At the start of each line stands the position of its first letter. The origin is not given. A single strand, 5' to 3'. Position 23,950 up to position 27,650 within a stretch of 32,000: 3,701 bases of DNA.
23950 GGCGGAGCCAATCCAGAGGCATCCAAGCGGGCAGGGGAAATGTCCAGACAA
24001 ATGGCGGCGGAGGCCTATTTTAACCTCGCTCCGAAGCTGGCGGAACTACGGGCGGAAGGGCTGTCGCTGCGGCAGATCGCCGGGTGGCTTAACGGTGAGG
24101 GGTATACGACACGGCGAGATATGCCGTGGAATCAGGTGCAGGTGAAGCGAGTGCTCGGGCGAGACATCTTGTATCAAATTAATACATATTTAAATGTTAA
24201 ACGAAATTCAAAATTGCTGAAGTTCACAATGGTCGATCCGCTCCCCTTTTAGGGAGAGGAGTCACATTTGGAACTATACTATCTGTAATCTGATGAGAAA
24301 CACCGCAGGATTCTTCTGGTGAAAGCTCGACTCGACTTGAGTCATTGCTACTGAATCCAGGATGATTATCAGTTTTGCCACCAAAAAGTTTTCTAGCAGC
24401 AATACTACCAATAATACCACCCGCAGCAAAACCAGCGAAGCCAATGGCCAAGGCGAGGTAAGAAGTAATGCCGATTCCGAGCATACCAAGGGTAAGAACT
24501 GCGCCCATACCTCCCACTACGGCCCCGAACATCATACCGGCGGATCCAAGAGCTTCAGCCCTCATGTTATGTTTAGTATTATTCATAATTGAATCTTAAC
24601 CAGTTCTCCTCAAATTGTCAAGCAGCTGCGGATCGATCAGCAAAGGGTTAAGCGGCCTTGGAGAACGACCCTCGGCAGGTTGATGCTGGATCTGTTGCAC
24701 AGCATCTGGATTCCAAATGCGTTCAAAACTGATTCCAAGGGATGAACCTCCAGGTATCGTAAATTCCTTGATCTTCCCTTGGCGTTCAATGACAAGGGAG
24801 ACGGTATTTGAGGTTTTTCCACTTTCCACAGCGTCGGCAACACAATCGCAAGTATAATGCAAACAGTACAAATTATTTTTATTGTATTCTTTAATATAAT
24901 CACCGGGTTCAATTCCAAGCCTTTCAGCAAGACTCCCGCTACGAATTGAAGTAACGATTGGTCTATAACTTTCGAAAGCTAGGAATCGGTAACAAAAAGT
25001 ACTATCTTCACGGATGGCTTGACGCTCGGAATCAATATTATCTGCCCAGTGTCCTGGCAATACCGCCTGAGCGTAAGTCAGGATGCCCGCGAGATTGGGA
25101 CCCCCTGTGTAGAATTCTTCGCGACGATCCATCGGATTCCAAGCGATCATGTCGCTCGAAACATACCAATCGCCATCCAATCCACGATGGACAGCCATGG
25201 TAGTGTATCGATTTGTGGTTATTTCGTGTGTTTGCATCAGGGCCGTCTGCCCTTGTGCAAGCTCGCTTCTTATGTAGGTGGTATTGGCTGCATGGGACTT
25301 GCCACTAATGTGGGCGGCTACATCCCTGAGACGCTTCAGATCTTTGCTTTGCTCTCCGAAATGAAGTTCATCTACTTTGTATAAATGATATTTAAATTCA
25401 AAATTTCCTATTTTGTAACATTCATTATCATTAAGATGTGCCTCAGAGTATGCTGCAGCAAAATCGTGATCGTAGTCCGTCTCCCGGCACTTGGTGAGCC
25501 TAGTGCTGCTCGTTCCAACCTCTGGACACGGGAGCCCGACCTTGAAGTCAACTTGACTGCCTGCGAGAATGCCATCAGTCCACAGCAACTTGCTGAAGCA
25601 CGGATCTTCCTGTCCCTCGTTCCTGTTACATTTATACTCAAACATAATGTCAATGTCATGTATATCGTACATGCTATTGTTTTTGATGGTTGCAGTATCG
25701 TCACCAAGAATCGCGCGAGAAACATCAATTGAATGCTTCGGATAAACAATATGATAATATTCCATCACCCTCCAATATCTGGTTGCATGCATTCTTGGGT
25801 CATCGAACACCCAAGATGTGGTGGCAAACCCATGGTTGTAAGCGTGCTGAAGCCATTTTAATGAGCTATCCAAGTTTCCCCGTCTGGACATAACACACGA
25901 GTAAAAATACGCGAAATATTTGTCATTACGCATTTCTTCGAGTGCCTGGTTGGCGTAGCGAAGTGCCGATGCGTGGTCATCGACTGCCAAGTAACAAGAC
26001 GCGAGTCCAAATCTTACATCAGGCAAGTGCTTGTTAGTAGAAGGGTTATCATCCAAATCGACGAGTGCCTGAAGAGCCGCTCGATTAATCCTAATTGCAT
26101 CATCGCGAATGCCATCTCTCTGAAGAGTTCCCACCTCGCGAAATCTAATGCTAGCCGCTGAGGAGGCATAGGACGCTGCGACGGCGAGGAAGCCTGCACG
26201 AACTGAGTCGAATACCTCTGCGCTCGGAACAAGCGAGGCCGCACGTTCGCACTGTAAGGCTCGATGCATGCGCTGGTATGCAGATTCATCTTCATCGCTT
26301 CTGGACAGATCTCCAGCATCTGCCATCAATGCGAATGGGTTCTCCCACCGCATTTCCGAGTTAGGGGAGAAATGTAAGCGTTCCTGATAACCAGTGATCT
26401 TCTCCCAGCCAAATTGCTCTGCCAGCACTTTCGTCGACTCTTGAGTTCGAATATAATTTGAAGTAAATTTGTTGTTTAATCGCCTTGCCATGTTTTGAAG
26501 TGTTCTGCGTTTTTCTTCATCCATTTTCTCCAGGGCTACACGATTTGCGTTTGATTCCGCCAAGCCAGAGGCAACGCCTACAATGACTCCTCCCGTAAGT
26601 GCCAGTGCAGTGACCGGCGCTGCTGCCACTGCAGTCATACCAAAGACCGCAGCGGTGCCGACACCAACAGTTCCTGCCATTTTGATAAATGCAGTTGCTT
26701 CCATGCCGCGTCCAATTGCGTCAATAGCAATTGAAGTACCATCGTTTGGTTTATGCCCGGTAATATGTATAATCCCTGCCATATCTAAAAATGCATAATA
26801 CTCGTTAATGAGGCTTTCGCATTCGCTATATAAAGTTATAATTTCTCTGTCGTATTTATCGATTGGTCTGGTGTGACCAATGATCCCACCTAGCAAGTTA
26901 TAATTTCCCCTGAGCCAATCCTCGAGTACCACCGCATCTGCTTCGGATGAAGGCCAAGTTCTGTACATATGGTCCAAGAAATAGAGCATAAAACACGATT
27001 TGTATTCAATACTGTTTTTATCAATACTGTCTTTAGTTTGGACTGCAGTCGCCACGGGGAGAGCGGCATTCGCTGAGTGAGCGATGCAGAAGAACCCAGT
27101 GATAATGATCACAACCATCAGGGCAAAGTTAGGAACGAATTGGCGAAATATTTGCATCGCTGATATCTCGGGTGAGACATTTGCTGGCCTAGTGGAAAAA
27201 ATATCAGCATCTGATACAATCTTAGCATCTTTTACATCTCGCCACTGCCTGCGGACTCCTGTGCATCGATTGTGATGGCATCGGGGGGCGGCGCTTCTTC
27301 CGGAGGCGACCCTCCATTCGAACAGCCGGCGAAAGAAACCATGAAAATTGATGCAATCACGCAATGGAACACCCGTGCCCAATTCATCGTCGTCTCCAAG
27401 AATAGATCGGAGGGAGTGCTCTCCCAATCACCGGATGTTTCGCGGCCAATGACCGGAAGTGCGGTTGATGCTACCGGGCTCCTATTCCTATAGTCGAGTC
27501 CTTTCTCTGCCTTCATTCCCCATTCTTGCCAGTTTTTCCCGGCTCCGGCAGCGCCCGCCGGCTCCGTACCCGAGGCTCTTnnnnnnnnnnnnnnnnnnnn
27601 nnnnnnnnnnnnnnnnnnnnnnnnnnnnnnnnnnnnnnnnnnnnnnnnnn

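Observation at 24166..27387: Very AT-rich three-gene envelope module of unknown family (mini-lipoprotein, 853-aa glycine-zipper/TPR-like/PDZ-like protein, glycine-zipper membrane protein)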

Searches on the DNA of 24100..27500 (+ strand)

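Call 20: search_dna_similar(query=window:24100-27500:+, collection=plasmids, mode=distant, max_rows=10)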
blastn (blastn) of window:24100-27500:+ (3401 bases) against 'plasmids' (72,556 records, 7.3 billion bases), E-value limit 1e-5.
No match.

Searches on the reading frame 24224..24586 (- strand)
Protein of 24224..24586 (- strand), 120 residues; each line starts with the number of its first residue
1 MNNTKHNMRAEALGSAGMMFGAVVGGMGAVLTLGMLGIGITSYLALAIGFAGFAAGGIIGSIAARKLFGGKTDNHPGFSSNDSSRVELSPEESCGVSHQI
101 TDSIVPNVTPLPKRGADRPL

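Call 4: search_protein_families(library=pfam, proteins=[window:24224-24586:-], max_evalue=0.1)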
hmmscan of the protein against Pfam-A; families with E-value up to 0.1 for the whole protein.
window:24224-24586:- (120 aa): 0 families

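Call 5: search_protein_families(library=padloc, proteins=[window:24224-24586:-], max_evalue=0.01)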
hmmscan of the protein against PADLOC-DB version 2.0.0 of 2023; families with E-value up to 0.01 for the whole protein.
window:24224-24586:- (120 aa): 0 families

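Call 6: search_protein_families(library=ncbifam, proteins=[window:24224-24586:-], max_evalue=0.1)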
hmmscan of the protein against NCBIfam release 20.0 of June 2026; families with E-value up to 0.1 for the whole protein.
window:24224-24586:- (120 aa): 0 families

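Call 59: list_cluster_members(proteins=[window:24224-24586:-, window:27232-27387:-, window:27232-27777:-, window:24596-27427:-, window:23989-24252:+, window:27581-28666:+, window:23374-23931:+, window:22793-23182:-, window:13953-14459:-])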
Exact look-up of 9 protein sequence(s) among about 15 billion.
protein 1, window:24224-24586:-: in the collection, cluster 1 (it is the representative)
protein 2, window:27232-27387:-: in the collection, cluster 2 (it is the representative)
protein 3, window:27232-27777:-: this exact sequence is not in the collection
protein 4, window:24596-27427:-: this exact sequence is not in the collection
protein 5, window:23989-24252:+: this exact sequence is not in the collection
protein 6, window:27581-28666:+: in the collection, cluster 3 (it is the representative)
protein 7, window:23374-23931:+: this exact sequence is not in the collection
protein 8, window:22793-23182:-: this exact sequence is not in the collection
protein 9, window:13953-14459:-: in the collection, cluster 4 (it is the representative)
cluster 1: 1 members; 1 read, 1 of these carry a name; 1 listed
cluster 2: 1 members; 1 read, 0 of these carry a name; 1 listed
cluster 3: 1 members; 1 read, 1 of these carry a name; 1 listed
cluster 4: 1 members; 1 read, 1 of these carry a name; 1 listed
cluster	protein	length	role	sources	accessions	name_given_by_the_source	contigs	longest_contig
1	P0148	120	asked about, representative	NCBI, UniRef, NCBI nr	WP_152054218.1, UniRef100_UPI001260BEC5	hypothetical protein [Tautonia marina] | hypothetical protein n=1 Tax=Tautonia marina TaxID=2653855 RepID=UPI001260BEC5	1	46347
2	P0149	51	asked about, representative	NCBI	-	-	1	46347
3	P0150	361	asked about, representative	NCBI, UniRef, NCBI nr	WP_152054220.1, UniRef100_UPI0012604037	hypothetical protein [Tautonia marina] | hypothetical protein n=1 Tax=Tautonia marina TaxID=2653855 RepID=UPI0012604037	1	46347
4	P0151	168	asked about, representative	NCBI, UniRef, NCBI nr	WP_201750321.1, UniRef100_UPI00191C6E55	hypothetical protein [Tautonia marina] | hypothetical protein n=1 Tax=Tautonia marina TaxID=2653855 RepID=UPI00191C6E55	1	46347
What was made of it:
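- Checked: The 51-aa ORF has no WP accession while its neighbours do, so PGAP did not call it (call 59).
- Tried and rejected: Neither is in NCBI's protein set, and the 181-aa ORF overlaps the annotated 361-aa gene (call 59).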

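Call 70: find_homologous_proteins(query=window:24224-24586:-, max_evalue=0.01)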
Query window:24224-24586:- (120 aa): 1 proteins with E <= 0.01 among 105 candidates.
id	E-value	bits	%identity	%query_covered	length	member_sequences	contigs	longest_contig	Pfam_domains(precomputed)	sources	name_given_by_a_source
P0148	3.4e-71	255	100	100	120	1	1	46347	-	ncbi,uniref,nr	ncbi:hypothetical protein [Tautonia marina]|uniref:hypothetical protein n=1 Tax=Tautonia marina TaxI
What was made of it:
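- The 120-aa protein has no SLATT hit or any other hit (calls 4, 70).
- Tried and rejected: The 120-aa protein returned only itself (call 70).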

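Call 81: search_protein_families(library=phrogs, proteins=[window:24224-24586:-], max_evalue=0.01)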
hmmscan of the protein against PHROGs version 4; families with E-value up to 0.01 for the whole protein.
window:24224-24586:- (120 aa): 0 families
